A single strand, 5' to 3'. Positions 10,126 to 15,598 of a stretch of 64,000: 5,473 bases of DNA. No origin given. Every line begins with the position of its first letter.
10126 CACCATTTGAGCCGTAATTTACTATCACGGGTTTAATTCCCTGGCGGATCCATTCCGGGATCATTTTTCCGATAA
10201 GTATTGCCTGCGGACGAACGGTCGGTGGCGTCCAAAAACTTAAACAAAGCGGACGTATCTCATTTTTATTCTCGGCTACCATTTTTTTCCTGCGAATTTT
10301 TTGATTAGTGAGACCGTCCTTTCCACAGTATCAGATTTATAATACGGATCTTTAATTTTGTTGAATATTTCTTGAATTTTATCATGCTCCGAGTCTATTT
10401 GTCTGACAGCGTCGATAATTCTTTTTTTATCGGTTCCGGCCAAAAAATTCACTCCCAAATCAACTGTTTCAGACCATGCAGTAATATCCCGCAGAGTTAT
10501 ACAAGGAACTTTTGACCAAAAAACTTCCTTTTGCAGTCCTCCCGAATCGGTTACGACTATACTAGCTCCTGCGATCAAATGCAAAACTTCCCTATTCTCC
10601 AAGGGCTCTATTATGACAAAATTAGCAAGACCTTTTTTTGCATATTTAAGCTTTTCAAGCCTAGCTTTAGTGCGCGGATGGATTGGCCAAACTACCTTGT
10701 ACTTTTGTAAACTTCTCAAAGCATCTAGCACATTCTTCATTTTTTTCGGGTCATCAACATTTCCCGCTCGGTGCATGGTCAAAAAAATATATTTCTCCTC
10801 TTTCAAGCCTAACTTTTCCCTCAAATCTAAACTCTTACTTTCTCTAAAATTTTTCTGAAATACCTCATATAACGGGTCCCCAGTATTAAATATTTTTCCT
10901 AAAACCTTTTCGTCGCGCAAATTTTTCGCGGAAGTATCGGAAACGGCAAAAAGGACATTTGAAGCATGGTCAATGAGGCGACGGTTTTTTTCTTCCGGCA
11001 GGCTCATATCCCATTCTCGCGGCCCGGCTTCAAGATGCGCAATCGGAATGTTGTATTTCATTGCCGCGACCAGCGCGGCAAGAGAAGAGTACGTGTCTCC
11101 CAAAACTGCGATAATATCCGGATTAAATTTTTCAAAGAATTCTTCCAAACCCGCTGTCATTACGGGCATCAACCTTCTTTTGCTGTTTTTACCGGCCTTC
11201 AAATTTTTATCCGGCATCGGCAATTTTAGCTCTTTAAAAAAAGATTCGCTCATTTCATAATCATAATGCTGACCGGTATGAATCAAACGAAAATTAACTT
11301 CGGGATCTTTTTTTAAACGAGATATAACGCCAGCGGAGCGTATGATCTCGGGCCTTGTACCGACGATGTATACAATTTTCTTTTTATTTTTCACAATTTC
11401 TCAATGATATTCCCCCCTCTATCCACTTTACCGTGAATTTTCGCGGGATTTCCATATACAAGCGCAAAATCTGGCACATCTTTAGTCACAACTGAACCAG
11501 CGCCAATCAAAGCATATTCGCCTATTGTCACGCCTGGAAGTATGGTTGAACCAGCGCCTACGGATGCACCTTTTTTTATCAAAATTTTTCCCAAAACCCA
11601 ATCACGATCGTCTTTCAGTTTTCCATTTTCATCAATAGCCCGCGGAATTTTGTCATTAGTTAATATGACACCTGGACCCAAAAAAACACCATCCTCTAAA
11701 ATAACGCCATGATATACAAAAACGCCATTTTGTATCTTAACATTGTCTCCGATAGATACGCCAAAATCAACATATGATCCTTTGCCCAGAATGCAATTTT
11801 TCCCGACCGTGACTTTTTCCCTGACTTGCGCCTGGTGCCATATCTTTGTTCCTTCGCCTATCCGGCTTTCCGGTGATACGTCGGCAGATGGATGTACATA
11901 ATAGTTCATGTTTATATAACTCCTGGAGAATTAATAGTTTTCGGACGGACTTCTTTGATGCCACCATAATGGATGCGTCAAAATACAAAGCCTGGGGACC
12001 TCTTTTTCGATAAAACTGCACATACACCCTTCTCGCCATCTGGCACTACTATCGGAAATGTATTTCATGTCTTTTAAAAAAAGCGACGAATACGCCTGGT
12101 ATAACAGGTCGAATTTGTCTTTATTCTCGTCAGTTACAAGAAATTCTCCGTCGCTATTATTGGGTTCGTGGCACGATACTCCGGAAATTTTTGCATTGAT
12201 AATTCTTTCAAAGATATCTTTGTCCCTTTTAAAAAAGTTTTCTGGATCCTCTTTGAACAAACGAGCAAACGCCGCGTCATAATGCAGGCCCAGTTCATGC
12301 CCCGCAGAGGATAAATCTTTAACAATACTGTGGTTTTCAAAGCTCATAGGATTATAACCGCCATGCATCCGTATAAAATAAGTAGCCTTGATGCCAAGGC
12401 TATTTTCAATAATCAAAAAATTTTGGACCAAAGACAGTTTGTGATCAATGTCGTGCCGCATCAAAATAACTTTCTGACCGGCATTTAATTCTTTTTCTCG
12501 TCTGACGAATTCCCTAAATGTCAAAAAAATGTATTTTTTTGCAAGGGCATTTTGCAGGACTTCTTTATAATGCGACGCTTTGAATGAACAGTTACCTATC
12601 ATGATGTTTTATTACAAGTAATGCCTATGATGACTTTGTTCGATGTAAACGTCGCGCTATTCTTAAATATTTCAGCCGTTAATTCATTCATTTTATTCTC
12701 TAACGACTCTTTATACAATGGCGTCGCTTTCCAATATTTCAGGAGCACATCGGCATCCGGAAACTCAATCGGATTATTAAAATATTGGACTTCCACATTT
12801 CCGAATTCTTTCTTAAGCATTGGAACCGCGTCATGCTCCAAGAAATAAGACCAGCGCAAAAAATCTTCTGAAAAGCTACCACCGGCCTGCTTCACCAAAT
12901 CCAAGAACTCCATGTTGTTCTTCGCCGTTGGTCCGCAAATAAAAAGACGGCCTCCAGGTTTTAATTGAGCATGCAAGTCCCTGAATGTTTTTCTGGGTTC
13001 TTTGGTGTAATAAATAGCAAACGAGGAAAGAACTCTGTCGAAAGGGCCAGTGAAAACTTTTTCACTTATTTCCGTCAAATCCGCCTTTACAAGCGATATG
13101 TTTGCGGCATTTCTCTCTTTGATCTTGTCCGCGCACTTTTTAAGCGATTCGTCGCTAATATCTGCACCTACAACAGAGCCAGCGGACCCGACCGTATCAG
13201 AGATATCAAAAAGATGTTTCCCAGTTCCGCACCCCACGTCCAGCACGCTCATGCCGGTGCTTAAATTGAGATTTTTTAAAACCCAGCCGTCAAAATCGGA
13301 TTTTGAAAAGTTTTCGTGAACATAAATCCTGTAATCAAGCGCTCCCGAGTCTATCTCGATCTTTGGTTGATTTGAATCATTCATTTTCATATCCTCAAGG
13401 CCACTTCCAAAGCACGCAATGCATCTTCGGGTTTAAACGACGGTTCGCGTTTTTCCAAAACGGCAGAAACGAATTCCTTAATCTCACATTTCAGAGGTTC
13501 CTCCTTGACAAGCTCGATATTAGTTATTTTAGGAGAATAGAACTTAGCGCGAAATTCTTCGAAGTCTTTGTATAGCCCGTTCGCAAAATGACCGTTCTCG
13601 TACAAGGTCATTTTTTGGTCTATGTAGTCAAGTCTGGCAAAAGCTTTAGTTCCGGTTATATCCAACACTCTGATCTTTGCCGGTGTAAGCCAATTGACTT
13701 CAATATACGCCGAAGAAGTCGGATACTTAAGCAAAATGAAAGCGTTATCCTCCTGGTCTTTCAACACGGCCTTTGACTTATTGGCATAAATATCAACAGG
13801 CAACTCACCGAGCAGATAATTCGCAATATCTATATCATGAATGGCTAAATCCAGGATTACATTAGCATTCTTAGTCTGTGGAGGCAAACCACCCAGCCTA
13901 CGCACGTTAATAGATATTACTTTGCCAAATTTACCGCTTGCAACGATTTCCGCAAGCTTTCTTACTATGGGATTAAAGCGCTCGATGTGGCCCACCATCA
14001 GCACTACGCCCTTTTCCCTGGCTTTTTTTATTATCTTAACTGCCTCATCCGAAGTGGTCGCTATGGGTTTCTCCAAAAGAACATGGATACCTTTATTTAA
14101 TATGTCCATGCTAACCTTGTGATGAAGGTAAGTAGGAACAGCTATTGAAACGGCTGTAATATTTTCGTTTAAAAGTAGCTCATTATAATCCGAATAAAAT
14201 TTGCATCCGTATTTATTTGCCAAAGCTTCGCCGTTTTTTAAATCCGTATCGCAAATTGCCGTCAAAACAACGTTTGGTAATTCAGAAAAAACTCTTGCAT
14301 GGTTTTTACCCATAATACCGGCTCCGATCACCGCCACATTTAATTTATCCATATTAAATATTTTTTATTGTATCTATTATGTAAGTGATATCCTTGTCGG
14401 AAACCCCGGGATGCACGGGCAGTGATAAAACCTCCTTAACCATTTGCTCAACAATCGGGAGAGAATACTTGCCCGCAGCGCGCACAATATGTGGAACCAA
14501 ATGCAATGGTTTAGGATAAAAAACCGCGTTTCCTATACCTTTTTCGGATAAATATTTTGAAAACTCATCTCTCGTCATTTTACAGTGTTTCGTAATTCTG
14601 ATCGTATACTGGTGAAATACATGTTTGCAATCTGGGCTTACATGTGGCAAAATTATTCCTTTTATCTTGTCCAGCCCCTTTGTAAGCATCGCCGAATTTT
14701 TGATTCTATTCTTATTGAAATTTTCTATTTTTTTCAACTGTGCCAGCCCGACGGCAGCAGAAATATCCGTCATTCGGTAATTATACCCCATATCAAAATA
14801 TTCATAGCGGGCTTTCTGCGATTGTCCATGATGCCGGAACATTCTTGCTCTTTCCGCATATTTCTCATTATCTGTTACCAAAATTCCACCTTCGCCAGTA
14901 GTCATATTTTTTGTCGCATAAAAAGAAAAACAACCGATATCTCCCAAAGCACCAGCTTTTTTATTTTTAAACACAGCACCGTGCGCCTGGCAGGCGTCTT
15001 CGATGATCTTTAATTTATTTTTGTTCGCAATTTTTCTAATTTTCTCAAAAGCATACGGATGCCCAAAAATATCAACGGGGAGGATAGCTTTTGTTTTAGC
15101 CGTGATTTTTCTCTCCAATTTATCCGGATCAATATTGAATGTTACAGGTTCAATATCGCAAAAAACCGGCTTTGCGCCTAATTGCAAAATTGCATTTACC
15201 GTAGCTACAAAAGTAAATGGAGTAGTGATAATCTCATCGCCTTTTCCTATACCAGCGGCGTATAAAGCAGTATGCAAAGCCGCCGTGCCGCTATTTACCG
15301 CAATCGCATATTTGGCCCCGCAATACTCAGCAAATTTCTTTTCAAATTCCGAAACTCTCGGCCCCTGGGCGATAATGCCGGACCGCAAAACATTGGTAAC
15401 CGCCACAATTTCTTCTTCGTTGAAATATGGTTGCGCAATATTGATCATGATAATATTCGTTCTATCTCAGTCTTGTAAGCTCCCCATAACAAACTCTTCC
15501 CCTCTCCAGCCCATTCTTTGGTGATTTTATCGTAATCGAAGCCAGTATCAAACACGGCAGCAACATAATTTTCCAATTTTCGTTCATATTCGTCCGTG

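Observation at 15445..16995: Two KpsC/KpsS-like paralogs as candidate CMP-nonulosonate (not Kdo) transferases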

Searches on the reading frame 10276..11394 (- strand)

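Call 12: search_protein_families(library=ncbifam, proteins=[window:10276-11394:-], max_evalue=0.01)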
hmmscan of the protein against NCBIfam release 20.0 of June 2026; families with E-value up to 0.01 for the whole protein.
window:10276-11394:- (372 aa): 3 families
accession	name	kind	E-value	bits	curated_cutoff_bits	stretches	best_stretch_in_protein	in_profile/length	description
TIGR00236.1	wecB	equivalog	3.5e-85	286.3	210.15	1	6-365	2-363/366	non-hydrolyzing UDP-N-acetylglucosamine 2-epimerase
TIGR03568.1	NeuC_NnaA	equivalog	7.1e-27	94.2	235.9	1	5-364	1-365/365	UDP-N-acetylglucosamine 2-epimerase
TIGR04007.1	wcaI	equivalog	1.9e-05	23.5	800.45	1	181-296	211-325/407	colanic acid biosynthesis glycosyltransferase WcaI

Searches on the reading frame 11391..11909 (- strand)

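Call 13: search_protein_families(library=ncbifam, proteins=[window:11391-11909:-], max_evalue=0.001)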
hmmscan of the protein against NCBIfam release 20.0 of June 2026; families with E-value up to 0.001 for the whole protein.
window:11391-11909:- (172 aa): 52 families (the best 25 are shown)
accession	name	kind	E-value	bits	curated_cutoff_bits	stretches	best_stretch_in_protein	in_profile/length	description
TIGR03570.1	NeuD_NnaD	subfamily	2.8e-34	118.5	160.8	2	105-157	150-202/202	NeuD/PglB/VioB family sugar acetyltransferase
NF002060.0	PRK00892.1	subfamily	2.5e-18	66.3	207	1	4-123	103-220/345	UDP-3-O-(3-hydroxymyristoyl)glucosamine N-acyltransferase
NF003657.0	PRK05289.1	equivalog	1.9e-17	63.3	226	2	107-160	141-194/264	acyl-ACP--UDP-N-acetylglucosamine O-acyltransferase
NF058585.1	HptprglPActTf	PfamEq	2.1e-17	63.2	300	1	103-158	101-156/172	heptaprenylglyceryl phosphate O-acetyltransferase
TIGR01853.1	lipid_A_lpxD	equivalog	4e-16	58.9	242.5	1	5-123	95-211/325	UDP-3-O-(3-hydroxymyristoyl)glucosamine N-acyltransferase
NF041874.1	EPS_EpsC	equivalog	1.5e-15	57.3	150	1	110-159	115-164/168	serine O-acetyltransferase EpsC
NF007240.0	PRK09677.1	equivalog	2.3e-15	56.6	243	1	107-163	129-185/192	putative lipopolysaccharide biosynthesis O-acetyl transferase WbbJ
TIGR03532.1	DapD_Ac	equivalog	3.2e-15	56.4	231.75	2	111-164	163-216/231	2,3,4,5-tetrahydropyridine-2,6-dicarboxylate N-acetyltransferase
NF050158.1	CarbAnhydGPos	equivalog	3.2e-15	56.2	250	1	105-161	84-142/172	gamma carbonic anhydrase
TIGR03308.1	phn_thr-fam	hypoth_equivalog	1.6e-14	54.3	201.65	1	111-158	111-158/204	phosphonate metabolim protein, transferase hexapeptide repeat family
NF007499.0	PRK10092.1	equivalog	3.6e-14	53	314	1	109-159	130-180/183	maltose O-acetyltransferase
NF007797.0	PRK10502.1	subfamily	4.1e-14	52.6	192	1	108-159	125-176/183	WcaF family extracellular polysaccharide biosynthesis acetyltransferase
TIGR01852.1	lipid_A_lpxA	equivalog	4.2e-14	52.4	231.05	2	107-160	136-189/254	acyl-ACP--UDP-N-acetylglucosamine O-acyltransferase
TIGR01172.1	cysE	equivalog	2.8e-13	50.2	210.65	1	111-157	116-162/162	serine O-acetyltransferase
NF007076.0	PRK09527.1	equivalog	4.5e-13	49.1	347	1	110-162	133-185/203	galactoside O-acetyltransferase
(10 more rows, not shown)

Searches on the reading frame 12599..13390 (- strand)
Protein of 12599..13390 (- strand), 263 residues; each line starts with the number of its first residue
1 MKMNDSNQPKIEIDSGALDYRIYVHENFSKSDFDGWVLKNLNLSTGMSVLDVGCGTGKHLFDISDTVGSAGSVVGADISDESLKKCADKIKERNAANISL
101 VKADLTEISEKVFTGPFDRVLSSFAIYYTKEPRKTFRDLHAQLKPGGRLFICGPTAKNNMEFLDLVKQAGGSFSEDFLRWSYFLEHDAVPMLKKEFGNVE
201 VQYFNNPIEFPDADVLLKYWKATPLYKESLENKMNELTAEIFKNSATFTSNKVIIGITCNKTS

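Call 72: search_protein_families(library=ncbifam, proteins=[window:12599-13390:-], max_evalue=0.0001)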
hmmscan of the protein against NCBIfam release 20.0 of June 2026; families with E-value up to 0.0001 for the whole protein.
window:12599-13390:- (263 aa): 48 families (the best 25 are shown)
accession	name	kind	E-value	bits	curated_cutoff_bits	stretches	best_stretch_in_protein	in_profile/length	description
TIGR02072.1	BioC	equivalog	1e-15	58.2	184.95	1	39-223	28-198/244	malonyl-ACP O-methyltransferase BioC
NF043040.1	corrin_prot_MT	hypoth_equivalog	1.7e-15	57.1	180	1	45-152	41-148/216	corrinoid protein-associated methyltransferase CpaM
NF001243.0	PRK00216.1-4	equivalog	1.3e-14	54.1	235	1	37-160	39-159/237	demethylmenaquinone methyltransferase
NF041536.1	ArsM_DUF2284_UU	exception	2.6e-14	52.4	575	1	43-158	74-187/459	arsenite methyltransferase/DUF2284 domain selenoprotein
TIGR02752.1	MenG_heptapren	equivalog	4.7e-14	52.5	419.85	1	37-160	37-157/231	demethylmenaquinone methyltransferase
NF041537.1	ArsM_AhpD_UU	exception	4.9e-14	51.9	510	1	43-152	74-181/345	arsenite methyltransferase/AhpD domain selenoprotein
NF001244.0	PRK00216.1-5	equivalog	5.8e-14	51.9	216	1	39-167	42-168/236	bifunctional demethylmenaquinone methyltransferase/2-methoxy-6-polyprenyl-1,4-benzoquinol methylase UbiE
TIGR01934.1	MenG_MenH_UbiE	subfamily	3e-13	49.6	158.35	1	39-164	33-153/223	ubiquinone/menaquinone biosynthesis methyltransferase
NF008823.0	PRK11873.1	subfamily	1e-12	48.2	263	1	42-152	74-182/272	arsenite methyltransferase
NF052510.1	methyltran_MpqE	exception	1.2e-12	47.7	335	1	40-152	41-151/234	methyl-plastoquinone biosynthesis methyltransferase MpqE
NF001240.0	PRK00216.1-1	equivalog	1.3e-12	47.3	378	1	40-152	58-169/251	bifunctional demethylmenaquinone methyltransferase/2-methoxy-6-polyprenyl-1,4-benzoquinol methylase UbiE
NF047649.1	MTase_UXPK_star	exception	3.4e-12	46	460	1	43-151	75-181/283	methyltransferase/UXPK-star double selenoprotein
TIGR00080.1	pimt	equivalog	1.3e-10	41.5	159.05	1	28-179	60-201/216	protein-L-isoaspartate O-methyltransferase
NF010549.0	PRK13942.1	equivalog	1.2e-09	38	282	1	38-169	70-191/215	protein-L-isoaspartate O-methyltransferase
TIGR00452.1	TIGR00452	equivalog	1.7e-09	36.9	275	1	42-150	114-218/316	tRNA 5-methoxyuridine(34)/uridine 5-oxyacetic acid(34) synthase CmoB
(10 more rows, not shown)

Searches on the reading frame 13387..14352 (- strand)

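Call 13: search_protein_families(library=ncbifam, proteins=[window:13387-14352:-], max_evalue=0.001)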
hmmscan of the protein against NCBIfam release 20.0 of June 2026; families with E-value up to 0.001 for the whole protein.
window:13387-14352:- (321 aa): 11 families
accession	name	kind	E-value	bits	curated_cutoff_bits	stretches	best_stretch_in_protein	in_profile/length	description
NF040723.1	UDP-GlcNAcDh_Arch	equivalog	1.3e-94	317.1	450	2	4-256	1-252/302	UDP-N-acetylglucosamine 3-dehydrogenase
TIGR04380.1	myo_inos_iolG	equivalog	5.1e-42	143.9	355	1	3-209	1-218/330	inositol 2-dehydrogenase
NF052479.1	LevoglcsnDh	equivalog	1.8e-21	76.2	650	1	1-153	1-162/386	levoglucosan dehydrogenase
NF052679.1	InsChiInosDhIolG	equivalog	6.8e-19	68.1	540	1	4-209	3-216/343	bifunctional inositol 2-dehydrogenase/D-chiro-inositol 1-dehydrogenase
NF058561.1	BT_2158_fam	equivalog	2.5e-16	59.3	750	1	2-149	34-181/487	glycoside 3-dehydrogenase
NF008607.0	PRK11579.1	subfamily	5.2e-14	52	330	1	2-236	3-244/346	oxidoreductase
NF041392.1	XylDh_Gfo6_Halo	equivalog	5e-13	48.6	350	1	6-191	19-222/350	D-xylose 1-dehydrogenase Gfo6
NF007574.0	PRK10206.1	equivalog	1.2e-11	44.2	352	1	31-236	32-242/345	oxidoreductase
NF058563.1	BT_2159_fam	equivalog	1.9e-09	37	650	1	5-180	2-182/350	disaccharide 3-dehydrogenase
TIGR01761.1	thiaz-red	subfamily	3.3e-05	23.5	188.8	1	6-120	6-121/350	thiazolinyl imide reductase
NF003995.0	PRK05472.2-4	subfamily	0.00074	19.1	126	0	3-94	83-175/213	redox-sensing transcriptional repressor Rex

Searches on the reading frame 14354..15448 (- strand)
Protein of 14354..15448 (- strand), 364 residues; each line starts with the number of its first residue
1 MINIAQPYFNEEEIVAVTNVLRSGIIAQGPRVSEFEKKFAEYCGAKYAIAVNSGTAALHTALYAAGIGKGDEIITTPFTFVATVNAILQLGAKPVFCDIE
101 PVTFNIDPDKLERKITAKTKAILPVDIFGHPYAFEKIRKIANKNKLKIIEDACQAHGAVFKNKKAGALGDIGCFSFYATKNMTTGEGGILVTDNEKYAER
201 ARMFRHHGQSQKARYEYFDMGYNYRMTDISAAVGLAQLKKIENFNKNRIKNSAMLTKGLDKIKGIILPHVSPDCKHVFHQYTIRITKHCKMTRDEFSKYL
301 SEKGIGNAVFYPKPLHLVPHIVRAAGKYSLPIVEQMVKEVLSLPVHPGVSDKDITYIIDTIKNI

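Call 7: find_encoding_contigs(protein=window:14354-15448:-, flank=10000, max_places=3)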
Protein window:14354-15448:- (364 aa): 4 contigs read that carry it; 3 places shown.
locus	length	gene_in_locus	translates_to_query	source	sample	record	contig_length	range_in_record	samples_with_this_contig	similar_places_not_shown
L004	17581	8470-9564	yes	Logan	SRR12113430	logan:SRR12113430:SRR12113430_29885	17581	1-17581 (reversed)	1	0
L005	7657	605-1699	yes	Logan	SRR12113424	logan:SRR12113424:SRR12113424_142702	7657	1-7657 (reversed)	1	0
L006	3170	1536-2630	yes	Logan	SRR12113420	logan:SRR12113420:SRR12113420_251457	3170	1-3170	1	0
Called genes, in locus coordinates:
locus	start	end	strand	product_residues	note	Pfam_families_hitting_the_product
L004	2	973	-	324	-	?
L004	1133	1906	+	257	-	PF02348:CTP_transf_3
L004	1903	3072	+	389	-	PF08442:ATP-grasp_2, PF13549:ATP-grasp_5 (weak), PF24948:Citrate_synth_N, PF16114:Citrate_bind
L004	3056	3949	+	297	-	PF02629:CoA_binding, PF00549:Ligase_CoA, PF13607:Succ_CoA_lig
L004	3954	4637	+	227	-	PF00285:Citrate_synt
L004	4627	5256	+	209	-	PF02698:DUF218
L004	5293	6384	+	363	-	PF03102:NeuB, PF08666:SAF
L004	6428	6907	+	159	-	PF13302:Acetyltransf_3, PF00583:Acetyltransf_1 (weak), PF13523:Acetyltransf_8 (weak)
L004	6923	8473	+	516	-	-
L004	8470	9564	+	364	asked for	PF01041:DegT_DnrJ_EryC1, PF00155:Aminotran_1_2 (weak), PF01053:Cys_Met_Meta_PP, PF01212:Beta_elim_lyase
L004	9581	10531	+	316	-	PF01408:GFO_IDH_MocA, PF02894:GFO_IDH_MocA_C, PF22725:GFO_IDH_MocA_C3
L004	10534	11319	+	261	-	PF01135:PCMT, PF13489:Methyltransf_23, PF01209:Ubie_methyltran, PF02353:CMAS, PF13847:Methyltransf_31, PF08241:Methyltransf_11, PF08242:Methyltransf_12, PF13649:Methyltransf_25, +4 more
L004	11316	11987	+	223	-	-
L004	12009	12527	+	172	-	-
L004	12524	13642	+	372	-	PF02350:Epimerase_2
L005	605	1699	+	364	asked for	PF01041:DegT_DnrJ_EryC1, PF00155:Aminotran_1_2 (weak), PF01053:Cys_Met_Meta_PP, PF01212:Beta_elim_lyase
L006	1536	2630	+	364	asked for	PF01041:DegT_DnrJ_EryC1, PF00155:Aminotran_1_2 (weak), PF01053:Cys_Met_Meta_PP, PF01212:Beta_elim_lyase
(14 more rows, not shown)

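Call 12: search_protein_families(library=ncbifam, proteins=[window:14354-15448:-], max_evalue=0.01)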
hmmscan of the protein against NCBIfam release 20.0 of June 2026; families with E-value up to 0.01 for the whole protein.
window:14354-15448:- (364 aa): 40 families (the best 25 are shown)
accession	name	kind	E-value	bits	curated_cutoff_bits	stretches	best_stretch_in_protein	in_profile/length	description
TIGR03588.1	PseC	equivalog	2.5e-103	345.9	423.5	1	2-363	2-378/380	UDP-4-amino-4,6-dideoxy-N-acetyl-beta-L-altrosamine transaminase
NF008658.2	PRK11658.1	equivalog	1.6e-84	283.7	631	1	3-364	6-376/379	UDP-4-amino-4-deoxy-L-arabinose aminotransferase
TIGR04181.1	NHT_00031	hypoth_equivalog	5.4e-81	272.2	420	1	2-344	1-357/359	LegC family aminotransferase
NF008687.0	PRK11706.1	equivalog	2e-73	247.3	375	1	1-363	1-372/375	dTDP-4-amino-4,6-dideoxygalactose transaminase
NF011936.0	PRK15407.1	equivalog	3.5e-70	236.9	423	2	2-209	37-252/440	lipopolysaccharide biosynthesis protein RfbH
TIGR04427.1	PLP_DesI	equivalog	2.4e-66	224.5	650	1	27-362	49-380/390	dTDP-4-dehydro-6-deoxyglucose aminotransferase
TIGR02379.1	ECA_wecE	subfamily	2.6e-60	204.2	434.85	1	2-363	2-373/376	dTDP-4-amino-4,6-dideoxy-D-glucose transaminase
TIGR01326.1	OAH_OAS_sulfhy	subfamily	3.4e-08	32.6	495.1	1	30-198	57-223/418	O-acetylhomoserine aminocarboxypropyltransferase/cysteine synthase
NF004975.0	PRK06348.1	equivalog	5.6e-08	32.2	549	1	50-152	94-202/384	pyridoxal phosphate-dependent aminotransferase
NF006096.0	PRK08248.1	equivalog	6.9e-08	31.5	726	1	30-191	64-224/431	homocysteine synthase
NF006488.0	PRK08912.1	equivalog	7.6e-08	31.7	498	1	48-159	89-194/387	aminotransferase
TIGR01325.1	O_suc_HS_sulf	equivalog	1.2e-07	30.7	510.05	1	29-210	53-233/380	O-succinylhomoserine sulfhydrylase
NF005816.0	PRK07682.1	equivalog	6.5e-07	28.3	620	1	36-154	80-205/390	aminotransferase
NF004125.0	PRK05613.1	equivalog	6.6e-07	28.1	765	1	30-192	69-231/437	O-acetylhomoserine/O-acetylserine sulfhydrylase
TIGR01977.1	am_tr_V_EF2568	hypoth_equivalog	1.3e-06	27.7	377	1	32-196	46-217/376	cysteine desulfurase family protein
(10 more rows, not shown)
